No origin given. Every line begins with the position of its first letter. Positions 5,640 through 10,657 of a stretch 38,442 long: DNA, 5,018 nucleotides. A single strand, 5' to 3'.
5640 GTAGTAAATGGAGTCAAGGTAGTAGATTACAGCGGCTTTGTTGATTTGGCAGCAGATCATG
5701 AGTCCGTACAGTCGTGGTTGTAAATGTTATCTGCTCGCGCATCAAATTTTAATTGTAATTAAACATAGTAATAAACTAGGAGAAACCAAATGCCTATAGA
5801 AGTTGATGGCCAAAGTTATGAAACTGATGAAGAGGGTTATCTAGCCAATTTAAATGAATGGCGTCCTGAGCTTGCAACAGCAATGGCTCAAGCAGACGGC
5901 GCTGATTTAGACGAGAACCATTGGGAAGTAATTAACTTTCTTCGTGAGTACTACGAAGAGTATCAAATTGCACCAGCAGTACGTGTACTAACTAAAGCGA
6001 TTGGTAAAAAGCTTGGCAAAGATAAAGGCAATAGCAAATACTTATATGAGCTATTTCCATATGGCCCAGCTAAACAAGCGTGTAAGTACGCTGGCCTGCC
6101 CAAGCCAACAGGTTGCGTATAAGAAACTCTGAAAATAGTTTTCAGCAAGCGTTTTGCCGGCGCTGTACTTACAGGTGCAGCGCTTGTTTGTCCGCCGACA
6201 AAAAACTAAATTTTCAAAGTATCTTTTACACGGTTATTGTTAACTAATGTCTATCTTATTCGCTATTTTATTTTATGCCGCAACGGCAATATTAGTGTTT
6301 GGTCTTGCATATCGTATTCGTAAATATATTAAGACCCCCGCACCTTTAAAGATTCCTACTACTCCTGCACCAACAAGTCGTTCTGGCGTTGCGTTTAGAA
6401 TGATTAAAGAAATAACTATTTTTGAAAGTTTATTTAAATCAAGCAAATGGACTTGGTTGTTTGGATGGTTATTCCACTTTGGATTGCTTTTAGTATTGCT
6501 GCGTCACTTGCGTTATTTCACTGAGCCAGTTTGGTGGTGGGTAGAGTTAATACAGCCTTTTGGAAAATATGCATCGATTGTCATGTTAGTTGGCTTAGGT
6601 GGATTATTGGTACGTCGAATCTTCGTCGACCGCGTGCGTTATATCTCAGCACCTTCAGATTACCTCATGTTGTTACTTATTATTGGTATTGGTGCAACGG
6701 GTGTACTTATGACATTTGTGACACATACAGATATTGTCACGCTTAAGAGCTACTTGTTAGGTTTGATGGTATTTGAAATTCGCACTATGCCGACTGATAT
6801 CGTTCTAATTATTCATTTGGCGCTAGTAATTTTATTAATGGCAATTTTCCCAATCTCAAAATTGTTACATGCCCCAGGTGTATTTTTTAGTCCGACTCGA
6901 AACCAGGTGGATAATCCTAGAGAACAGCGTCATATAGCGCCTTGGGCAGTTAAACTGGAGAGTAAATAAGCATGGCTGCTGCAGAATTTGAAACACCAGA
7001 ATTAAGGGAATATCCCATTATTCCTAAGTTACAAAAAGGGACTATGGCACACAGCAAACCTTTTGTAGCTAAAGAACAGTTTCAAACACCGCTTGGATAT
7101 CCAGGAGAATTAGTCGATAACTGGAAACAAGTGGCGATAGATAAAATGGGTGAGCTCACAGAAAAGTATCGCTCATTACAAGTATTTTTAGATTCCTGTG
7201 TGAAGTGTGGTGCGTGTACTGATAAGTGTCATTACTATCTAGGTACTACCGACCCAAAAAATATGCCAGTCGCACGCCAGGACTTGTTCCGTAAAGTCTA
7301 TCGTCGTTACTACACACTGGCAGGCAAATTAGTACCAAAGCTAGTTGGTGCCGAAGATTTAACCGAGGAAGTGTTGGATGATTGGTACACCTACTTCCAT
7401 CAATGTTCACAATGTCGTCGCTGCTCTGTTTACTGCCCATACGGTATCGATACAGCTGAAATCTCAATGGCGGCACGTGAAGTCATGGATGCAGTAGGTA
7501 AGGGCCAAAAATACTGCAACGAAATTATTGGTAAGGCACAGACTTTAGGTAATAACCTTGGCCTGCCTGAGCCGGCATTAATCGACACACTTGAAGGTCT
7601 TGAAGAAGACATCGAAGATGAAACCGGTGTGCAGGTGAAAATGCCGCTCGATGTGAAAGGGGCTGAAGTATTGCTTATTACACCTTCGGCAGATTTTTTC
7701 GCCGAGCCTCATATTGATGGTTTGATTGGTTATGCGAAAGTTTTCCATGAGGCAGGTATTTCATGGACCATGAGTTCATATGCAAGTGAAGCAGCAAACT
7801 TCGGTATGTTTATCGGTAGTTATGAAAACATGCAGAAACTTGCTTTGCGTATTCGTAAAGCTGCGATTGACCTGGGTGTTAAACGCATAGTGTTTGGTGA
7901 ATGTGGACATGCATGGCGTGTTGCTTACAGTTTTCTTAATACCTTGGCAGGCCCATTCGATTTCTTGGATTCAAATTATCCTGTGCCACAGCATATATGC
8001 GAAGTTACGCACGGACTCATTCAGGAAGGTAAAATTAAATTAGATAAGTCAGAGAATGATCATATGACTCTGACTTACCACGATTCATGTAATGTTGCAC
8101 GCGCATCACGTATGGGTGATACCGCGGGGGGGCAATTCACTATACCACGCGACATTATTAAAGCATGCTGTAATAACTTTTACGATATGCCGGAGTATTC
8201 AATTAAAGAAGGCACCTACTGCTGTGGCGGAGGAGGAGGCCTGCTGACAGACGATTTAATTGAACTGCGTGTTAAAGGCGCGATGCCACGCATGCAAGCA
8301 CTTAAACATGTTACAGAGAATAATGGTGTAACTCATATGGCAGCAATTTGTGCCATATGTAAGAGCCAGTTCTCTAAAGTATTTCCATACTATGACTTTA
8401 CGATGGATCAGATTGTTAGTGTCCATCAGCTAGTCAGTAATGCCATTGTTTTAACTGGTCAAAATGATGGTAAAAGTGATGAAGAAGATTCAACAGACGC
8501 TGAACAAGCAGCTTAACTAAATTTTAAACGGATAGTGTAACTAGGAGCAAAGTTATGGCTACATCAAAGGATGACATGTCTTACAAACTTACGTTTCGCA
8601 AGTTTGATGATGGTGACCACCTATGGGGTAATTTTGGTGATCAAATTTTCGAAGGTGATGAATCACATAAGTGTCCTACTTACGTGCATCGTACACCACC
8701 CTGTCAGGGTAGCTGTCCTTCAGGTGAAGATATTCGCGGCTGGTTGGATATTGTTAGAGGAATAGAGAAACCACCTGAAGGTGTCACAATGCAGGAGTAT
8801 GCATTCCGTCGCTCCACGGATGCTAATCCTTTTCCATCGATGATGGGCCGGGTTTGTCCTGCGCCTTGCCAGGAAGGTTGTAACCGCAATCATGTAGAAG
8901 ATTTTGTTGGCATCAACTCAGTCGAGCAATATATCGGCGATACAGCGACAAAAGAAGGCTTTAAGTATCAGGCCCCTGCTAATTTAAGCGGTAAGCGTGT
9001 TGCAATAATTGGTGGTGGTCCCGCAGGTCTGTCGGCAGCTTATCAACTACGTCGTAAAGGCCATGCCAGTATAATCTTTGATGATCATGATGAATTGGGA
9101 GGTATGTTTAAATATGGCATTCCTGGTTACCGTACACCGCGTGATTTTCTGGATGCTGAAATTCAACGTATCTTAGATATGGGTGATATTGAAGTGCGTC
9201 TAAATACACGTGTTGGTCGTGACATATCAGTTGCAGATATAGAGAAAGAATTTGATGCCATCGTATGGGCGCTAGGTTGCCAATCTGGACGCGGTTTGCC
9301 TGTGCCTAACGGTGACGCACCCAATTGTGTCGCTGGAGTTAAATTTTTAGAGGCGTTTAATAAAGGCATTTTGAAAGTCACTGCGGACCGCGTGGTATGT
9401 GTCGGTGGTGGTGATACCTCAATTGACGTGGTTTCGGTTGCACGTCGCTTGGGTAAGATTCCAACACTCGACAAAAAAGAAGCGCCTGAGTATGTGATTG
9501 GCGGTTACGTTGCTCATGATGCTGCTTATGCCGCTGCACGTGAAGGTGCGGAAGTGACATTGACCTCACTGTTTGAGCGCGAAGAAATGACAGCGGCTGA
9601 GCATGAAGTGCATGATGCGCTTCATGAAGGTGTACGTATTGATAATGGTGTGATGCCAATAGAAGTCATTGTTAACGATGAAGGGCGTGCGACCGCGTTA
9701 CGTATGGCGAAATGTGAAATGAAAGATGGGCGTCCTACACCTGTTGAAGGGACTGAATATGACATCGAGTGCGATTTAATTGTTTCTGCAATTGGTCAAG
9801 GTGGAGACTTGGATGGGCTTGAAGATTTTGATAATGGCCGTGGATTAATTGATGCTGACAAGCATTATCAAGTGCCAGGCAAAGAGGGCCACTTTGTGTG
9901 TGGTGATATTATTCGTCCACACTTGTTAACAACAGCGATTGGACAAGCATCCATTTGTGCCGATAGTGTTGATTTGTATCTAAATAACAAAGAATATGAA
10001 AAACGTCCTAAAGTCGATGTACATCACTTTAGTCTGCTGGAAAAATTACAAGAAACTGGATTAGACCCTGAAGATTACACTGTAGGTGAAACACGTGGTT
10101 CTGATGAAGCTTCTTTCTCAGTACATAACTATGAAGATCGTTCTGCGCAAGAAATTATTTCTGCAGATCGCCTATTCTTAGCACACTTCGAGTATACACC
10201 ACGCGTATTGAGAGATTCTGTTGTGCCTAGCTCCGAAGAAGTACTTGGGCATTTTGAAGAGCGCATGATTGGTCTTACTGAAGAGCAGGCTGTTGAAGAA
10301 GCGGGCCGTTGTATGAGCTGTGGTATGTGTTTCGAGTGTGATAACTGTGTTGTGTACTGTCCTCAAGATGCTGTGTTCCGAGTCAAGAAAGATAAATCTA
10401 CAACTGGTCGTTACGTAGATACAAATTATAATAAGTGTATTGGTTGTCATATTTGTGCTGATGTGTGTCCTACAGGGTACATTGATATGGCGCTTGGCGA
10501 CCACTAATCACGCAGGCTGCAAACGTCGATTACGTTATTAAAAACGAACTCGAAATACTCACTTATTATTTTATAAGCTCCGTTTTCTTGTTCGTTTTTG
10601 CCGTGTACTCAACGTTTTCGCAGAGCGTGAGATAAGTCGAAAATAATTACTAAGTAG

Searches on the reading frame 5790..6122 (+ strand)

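Call 40: search_protein_families(library=ncbifam, proteins=[window:5790-6122:+], max_evalue=0.1)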
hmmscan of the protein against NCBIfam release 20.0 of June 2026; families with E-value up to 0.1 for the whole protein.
window:5790-6122:+ (110 aa): 3 families
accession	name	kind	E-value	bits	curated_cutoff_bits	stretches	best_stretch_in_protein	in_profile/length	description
TIGR03342.1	dsrC_tusE_dsvC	subfamily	3e-49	165.9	53.5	1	3-110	1-108/108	TusE/DsrC/DsvC family sulfur relay protein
NF008562.0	PRK11508.1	equivalog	2.7e-38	130.5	191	1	5-110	4-109/109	sulfurtransferase TusE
NF009055.0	PRK12389.1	equivalog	0.095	11.3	637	1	46-104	241-305/431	glutamate-1-semialdehyde 2,1-aminomutase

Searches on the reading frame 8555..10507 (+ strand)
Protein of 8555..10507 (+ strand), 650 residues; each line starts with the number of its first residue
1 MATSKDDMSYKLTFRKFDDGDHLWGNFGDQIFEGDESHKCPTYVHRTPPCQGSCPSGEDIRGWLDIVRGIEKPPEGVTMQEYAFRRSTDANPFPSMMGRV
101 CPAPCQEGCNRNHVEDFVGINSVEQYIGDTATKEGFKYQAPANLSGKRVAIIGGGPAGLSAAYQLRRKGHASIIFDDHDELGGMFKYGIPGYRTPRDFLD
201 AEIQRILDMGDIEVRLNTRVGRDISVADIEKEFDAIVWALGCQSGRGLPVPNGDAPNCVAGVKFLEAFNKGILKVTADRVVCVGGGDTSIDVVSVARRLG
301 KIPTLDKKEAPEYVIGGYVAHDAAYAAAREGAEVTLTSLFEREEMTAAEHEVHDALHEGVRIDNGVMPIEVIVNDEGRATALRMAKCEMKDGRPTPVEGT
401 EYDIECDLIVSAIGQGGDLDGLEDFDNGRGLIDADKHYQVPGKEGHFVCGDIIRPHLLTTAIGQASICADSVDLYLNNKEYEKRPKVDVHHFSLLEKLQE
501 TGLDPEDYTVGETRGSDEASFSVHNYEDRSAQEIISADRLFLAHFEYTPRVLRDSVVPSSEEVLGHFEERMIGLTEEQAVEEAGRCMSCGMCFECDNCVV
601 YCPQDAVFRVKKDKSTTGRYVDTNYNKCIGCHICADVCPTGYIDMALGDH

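Call 43: search_protein_families(library=pfam, proteins=[window:8555-10507:+], max_evalue=0.001)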
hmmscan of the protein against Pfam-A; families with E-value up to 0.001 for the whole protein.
window:8555-10507:+ (650 aa): 16 families
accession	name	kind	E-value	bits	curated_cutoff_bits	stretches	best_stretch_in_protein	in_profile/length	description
PF07992.20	Pyr_redox_2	-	4.6e-26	92.3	26.1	2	148-301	2-166/291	Pyridine nucleotide-disulphide oxidoreductase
PF14691.11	Fer4_20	-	3.9e-15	56.1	25.8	1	46-135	28-112/113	Dihydroprymidine dehydrogenase domain II, 4Fe-4S cluster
PF13450.12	NAD_binding_8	-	3.2e-09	37.4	21.9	1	151-185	1-35/68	NAD(P)-binding Rossmann-like domain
PF00070.33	Pyr_redox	-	4.8e-09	37.1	22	0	148-182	1-35/82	Pyridine nucleotide-disulphide oxidoreductase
PF14697.11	Fer4_21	-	5.3e-08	33.3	35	1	591-645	7-59/59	4Fe-4S dicluster domain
PF12831.13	FAD_oxidored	-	1.2e-07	31.8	27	1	149-186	2-39/416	FAD dependent oxidoreductase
PF12838.12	Fer4_7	-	7.3e-07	30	27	1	592-641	2-51/52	4Fe-4S dicluster domain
PF13738.12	Pyr_redox_3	-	7.9e-07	29.1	30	1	151-212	2-60/305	Pyridine nucleotide-disulphide oxidoreductase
PF01266.30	DAO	-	9.4e-07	29.1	27.9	1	148-183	1-37/353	FAD dependent oxidoreductase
PF00037.32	Fer4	-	9.8e-06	25.6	21.1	1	624-641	4-21/24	4Fe-4S binding domain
PF13187.11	Fer4_9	-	6.1e-05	23.4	27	1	591-642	1-51/52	4Fe-4S dicluster domain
PF00890.30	FAD_binding_2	-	9.7e-05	22.2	20.4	1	149-183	2-36/414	FAD binding domain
PF03486.20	HI0933_like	-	0.00017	21.6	50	1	148-183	2-37/244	HI0933-like protein Rossmann domain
PF01494.25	FAD_binding_3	-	0.00017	21.4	22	1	149-180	4-35/349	FAD binding domain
PF12797.12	Fer4_2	-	0.00024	21.3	24.5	1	623-640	5-22/22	4Fe-4S binding domain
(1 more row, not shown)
